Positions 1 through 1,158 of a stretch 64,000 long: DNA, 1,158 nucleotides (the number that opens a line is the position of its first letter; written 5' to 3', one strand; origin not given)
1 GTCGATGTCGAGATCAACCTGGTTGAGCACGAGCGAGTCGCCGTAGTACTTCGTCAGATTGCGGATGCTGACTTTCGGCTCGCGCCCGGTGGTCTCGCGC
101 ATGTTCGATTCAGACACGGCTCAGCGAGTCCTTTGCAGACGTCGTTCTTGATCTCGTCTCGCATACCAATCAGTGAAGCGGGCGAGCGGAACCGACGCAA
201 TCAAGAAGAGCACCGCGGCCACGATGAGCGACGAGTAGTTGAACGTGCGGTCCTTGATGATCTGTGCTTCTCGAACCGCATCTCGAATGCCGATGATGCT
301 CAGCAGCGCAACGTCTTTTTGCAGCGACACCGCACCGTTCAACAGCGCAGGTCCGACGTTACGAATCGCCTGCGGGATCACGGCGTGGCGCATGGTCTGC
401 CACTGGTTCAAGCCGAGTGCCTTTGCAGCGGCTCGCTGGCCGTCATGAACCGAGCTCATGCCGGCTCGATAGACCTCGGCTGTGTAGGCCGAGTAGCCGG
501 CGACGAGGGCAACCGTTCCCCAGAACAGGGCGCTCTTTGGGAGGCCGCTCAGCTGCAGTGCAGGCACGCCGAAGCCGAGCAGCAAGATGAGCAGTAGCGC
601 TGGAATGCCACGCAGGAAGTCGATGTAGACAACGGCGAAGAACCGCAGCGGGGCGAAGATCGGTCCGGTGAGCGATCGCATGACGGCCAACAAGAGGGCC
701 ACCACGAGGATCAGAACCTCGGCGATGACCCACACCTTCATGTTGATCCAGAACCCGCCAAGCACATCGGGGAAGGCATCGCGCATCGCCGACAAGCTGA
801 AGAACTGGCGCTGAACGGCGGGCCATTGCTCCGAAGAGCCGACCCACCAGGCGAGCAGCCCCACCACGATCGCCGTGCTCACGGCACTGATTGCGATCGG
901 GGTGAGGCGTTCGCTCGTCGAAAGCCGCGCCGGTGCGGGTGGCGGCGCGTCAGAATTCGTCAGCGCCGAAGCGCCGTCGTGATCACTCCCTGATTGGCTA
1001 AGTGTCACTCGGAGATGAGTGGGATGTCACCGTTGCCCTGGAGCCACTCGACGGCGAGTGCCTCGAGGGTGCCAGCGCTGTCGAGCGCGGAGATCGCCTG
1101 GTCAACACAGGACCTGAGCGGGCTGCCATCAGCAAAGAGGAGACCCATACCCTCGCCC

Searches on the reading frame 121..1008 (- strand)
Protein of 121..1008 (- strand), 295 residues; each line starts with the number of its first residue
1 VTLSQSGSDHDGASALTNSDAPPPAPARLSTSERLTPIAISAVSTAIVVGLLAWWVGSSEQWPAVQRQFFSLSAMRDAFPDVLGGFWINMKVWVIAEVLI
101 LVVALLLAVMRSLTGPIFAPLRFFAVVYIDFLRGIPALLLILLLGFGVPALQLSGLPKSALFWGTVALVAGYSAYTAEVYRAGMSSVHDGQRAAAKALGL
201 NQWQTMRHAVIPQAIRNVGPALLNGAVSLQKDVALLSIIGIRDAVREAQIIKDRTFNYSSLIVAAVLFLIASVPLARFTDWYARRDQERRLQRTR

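Call 50: search_protein_families(library=pfam, alignment_id=A3, max_evalue=0.00001)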
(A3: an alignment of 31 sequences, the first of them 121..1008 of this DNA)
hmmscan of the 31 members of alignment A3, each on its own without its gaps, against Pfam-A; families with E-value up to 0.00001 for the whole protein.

A. member 1, window:121-1008:- (295 aa): 1 family
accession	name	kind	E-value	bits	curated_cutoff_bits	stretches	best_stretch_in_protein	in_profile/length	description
PF00528.27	BPD_transp_1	-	1.3e-22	80.9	26.4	1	120-285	15-181/184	Binding-protein-dependent transport system inner membrane component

B. families by the number of members that match (of 31 scanned): 27 families (the first 25 are shown)
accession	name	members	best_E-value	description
PF00106.31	adh_short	2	5.2e-45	short chain dehydrogenase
PF13561.12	adh_short_C2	2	1.7e-23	Enoyl-(Acyl carrier protein) reductase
PF08659.16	KR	2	1.9e-14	KR domain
PF01370.27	Epimerase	2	1.7e-06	NAD dependent epimerase/dehydratase family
PF02615.19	Ldh_2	1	7.1e-84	Malate/L-lactate dehydrogenase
PF01557.24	FAA_hydrolase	1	1.1e-64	Fumarylacetoacetate (FAA) hydrolase C-terminal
PF01297.22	ZnuA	1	5e-60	Zinc-uptake complex component A periplasmic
PF00950.22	ABC-3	1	1.6e-59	ABC 3 transport family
PF06718.16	DUF1203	1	5.4e-38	Protein of unknown function (DUF1203)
PF04116.19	FA_hydroxylase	1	4.3e-30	Fatty acid hydroxylase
PF02146.23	SIR2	1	1.7e-27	Sir2 family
PF00005.33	ABC_tran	1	1.6e-25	ABC transporter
PF18029.7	Glyoxalase_6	1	3.2e-24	Glyoxalase-like domain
PF00266.25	Aminotran_5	1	3.5e-24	Aminotransferase class-V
PF00588.24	SpoU_methylase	1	1.1e-23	SpoU rRNA Methylase family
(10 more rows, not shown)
